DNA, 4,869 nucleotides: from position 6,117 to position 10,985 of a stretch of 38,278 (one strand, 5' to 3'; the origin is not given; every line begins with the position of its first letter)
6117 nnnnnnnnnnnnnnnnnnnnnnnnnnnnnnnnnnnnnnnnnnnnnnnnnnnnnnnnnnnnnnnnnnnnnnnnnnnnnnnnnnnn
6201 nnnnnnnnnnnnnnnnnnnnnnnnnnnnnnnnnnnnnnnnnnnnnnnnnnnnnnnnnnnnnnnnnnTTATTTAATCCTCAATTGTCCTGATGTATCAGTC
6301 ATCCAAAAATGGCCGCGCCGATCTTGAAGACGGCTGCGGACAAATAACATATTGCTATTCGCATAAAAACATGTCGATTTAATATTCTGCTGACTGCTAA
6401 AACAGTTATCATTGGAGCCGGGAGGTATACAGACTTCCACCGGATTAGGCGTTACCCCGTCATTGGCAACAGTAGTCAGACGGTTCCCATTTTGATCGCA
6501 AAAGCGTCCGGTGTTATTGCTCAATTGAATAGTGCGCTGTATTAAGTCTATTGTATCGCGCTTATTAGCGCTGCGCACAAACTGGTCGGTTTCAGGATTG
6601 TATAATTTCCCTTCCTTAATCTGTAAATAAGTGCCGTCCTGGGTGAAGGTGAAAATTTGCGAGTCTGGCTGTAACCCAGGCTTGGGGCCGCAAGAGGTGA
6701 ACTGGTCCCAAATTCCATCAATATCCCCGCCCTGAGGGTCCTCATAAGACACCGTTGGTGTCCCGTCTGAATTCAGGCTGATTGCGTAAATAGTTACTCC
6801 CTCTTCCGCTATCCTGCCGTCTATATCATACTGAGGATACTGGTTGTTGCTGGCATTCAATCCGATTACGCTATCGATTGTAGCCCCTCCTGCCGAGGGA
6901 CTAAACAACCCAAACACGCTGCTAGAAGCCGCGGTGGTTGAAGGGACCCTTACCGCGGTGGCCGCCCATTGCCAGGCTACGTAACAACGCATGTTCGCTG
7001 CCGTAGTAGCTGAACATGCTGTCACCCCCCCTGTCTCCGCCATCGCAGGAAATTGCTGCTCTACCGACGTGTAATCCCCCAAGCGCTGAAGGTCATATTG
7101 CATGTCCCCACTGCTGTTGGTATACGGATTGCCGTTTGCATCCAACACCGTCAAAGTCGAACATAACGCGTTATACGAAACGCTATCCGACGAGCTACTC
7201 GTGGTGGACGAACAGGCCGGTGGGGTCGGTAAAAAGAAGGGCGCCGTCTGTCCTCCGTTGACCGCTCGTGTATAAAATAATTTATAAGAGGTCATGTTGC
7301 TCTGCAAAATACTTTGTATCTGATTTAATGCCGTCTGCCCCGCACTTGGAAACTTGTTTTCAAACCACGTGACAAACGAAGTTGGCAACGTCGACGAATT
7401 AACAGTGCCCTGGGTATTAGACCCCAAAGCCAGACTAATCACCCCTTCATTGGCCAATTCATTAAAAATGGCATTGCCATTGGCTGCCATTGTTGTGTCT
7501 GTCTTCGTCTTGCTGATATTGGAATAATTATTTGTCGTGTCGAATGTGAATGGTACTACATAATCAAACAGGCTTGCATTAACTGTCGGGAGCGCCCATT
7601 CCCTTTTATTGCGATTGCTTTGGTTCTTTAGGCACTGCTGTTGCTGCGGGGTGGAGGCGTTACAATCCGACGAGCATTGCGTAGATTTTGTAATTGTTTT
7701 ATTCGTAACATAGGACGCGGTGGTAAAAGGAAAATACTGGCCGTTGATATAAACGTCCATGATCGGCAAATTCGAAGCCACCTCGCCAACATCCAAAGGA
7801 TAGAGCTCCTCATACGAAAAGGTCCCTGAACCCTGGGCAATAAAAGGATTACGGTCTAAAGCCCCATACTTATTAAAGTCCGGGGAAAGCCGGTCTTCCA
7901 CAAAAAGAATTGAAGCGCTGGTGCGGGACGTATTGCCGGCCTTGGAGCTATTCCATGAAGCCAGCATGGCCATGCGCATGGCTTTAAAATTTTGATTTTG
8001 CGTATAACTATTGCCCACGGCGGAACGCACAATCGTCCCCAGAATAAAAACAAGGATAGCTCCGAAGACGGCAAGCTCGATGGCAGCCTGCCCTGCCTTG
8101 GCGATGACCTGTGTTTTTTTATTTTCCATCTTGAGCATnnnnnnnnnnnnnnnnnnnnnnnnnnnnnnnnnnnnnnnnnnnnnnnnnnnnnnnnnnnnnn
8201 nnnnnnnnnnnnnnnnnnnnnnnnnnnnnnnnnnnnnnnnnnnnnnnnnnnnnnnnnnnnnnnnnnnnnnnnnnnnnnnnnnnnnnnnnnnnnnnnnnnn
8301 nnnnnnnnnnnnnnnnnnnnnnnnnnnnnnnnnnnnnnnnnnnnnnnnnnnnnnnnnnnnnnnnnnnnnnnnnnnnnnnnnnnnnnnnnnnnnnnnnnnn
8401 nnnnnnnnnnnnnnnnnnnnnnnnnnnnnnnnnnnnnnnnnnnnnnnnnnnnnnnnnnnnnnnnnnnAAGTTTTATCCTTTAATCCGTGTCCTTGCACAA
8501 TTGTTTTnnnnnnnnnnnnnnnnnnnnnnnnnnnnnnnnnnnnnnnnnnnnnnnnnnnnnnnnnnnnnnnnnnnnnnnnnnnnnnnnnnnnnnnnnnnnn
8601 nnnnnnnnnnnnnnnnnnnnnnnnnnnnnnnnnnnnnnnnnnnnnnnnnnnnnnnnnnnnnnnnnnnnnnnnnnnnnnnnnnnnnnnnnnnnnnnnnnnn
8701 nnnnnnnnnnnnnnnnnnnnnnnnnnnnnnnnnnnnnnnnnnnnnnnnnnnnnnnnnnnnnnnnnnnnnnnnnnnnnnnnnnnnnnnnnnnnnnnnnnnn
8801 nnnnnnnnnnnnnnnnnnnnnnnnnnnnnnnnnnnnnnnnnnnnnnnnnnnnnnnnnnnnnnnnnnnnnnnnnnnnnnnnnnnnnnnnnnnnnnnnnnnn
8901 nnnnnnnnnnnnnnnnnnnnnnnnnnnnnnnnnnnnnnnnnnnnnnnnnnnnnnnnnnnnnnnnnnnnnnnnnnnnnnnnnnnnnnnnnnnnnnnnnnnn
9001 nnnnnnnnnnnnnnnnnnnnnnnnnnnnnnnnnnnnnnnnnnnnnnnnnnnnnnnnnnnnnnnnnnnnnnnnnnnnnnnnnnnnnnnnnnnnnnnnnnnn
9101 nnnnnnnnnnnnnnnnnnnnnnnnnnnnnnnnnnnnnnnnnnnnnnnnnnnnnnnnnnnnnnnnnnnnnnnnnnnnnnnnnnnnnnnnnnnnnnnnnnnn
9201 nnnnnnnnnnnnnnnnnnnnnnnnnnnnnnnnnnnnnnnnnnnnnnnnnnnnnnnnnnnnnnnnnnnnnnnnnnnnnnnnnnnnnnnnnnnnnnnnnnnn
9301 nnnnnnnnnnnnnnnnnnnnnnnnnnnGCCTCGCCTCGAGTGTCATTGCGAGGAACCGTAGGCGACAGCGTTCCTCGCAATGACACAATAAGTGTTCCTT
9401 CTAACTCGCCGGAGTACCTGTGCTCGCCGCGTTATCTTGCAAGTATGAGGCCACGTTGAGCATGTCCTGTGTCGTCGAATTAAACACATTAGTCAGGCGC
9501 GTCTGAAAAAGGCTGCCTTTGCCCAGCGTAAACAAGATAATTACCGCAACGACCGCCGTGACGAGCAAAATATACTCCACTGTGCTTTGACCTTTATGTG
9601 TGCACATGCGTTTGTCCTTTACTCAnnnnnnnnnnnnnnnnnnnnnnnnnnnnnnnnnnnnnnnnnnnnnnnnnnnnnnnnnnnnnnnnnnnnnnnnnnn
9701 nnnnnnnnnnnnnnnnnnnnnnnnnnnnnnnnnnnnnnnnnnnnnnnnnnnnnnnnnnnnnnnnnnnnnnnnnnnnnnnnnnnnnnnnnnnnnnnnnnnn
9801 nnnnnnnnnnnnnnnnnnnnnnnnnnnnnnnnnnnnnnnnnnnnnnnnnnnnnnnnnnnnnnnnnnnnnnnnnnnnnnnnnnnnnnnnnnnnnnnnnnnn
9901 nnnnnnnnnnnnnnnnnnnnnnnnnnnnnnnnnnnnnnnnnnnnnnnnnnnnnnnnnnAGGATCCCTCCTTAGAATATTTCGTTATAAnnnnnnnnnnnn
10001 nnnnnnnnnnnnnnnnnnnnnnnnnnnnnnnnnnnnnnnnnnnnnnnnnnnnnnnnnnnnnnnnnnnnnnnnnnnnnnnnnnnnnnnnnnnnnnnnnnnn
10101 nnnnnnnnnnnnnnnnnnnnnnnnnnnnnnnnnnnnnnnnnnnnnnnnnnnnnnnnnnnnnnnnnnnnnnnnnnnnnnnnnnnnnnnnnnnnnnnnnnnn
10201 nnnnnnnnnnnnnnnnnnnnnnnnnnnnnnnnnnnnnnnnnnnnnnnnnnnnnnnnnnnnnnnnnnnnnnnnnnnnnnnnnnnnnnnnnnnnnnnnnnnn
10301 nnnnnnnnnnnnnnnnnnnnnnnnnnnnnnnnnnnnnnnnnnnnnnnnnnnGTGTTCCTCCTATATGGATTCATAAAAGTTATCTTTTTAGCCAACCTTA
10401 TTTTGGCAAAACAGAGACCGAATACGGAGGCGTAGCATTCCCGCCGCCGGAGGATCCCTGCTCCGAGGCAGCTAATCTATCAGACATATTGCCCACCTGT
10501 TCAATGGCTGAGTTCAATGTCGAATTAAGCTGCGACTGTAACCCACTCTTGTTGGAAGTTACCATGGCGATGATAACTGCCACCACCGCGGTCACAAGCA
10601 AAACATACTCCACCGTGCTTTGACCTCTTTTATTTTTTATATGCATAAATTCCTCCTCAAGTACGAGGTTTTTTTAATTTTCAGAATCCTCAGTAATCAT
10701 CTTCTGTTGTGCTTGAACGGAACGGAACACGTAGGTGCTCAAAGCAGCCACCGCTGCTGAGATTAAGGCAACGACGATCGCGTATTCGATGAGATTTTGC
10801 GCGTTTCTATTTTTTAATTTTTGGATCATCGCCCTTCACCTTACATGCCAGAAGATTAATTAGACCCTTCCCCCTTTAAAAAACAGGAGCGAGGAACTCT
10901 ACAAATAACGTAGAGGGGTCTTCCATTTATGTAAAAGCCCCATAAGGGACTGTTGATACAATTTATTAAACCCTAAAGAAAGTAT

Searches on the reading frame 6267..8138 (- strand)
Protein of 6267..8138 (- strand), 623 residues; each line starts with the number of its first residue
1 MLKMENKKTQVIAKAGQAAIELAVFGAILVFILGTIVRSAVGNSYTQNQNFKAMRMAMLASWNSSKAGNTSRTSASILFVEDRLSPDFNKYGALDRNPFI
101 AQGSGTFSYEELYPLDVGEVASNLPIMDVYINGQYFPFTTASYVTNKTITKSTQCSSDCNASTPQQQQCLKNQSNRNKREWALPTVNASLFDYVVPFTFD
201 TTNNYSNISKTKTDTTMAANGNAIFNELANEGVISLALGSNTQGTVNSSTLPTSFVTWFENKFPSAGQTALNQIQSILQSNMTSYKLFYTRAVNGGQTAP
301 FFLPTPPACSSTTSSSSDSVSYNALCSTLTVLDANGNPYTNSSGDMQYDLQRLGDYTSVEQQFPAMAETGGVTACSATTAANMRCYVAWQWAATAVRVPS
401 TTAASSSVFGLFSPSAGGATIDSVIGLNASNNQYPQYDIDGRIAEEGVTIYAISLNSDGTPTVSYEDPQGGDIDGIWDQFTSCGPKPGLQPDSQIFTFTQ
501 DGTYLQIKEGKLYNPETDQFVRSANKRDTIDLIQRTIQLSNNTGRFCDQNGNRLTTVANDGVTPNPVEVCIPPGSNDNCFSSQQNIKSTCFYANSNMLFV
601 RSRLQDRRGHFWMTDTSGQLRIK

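Call 9: search_protein_families(library=pfam, proteins=[window:6267-8138:-], max_evalue=0.01)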
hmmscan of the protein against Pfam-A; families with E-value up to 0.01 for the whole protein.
window:6267-8138:- (623 aa): 1 family
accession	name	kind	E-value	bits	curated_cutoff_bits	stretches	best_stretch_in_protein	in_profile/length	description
PF14953.11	DUF4504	-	0.0029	17.6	25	1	143-207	113-177/255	Domain of unknown function (DUF4504)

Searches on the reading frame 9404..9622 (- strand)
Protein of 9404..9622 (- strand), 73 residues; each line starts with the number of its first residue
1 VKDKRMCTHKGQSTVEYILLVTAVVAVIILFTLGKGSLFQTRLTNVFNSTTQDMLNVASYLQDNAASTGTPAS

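Call 65: search_protein_families(library=pfam, proteins=[window:9404-9622:-], max_evalue=0.01)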
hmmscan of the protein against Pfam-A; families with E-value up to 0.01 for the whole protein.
window:9404-9622:- (73 aa): 2 families
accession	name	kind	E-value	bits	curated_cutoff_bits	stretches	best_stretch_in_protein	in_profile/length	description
PF04021.17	Class_IIIsignal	-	0.00017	21.9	23.7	1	10-31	2-23/27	Class III signal peptide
PF04964.19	Flp_Fap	-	0.0016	18.6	32.2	1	9-52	5-44/46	Flp/Fap pilin component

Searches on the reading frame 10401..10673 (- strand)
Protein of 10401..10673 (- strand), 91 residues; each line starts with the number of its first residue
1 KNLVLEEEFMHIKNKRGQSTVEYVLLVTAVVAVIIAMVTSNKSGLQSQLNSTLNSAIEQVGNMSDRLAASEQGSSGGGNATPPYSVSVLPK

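Call 65: search_protein_families(library=pfam, proteins=[window:10401-10673:-], max_evalue=0.01)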
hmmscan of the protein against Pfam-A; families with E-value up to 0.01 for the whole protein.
window:10401-10673:- (91 aa): 3 families
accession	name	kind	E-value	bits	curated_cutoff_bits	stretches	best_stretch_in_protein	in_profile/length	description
PF04964.19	Flp_Fap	-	4.4e-05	23.6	32.2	1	12-51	2-41/46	Flp/Fap pilin component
PF04021.17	Class_IIIsignal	-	0.00016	22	23.7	1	15-36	1-22/27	Class III signal peptide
PF14029.11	DUF4244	-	0.0064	16.3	27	0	13-56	8-52/54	Protein of unknown function (DUF4244)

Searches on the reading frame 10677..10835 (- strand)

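Call 65: search_protein_families(library=pfam, proteins=[window:10677-10835:-], max_evalue=0.01)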
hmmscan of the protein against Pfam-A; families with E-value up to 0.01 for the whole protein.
window:10677-10835:- (53 aa): 2 families
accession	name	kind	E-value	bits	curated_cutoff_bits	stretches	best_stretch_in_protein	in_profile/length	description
PF04964.19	Flp_Fap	-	0.00035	20.8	32.2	1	7-36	2-31/46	Flp/Fap pilin component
PF23960.2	DUF7289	-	0.0035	17.4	27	1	14-46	5-37/238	Family of unknown function (DUF7289)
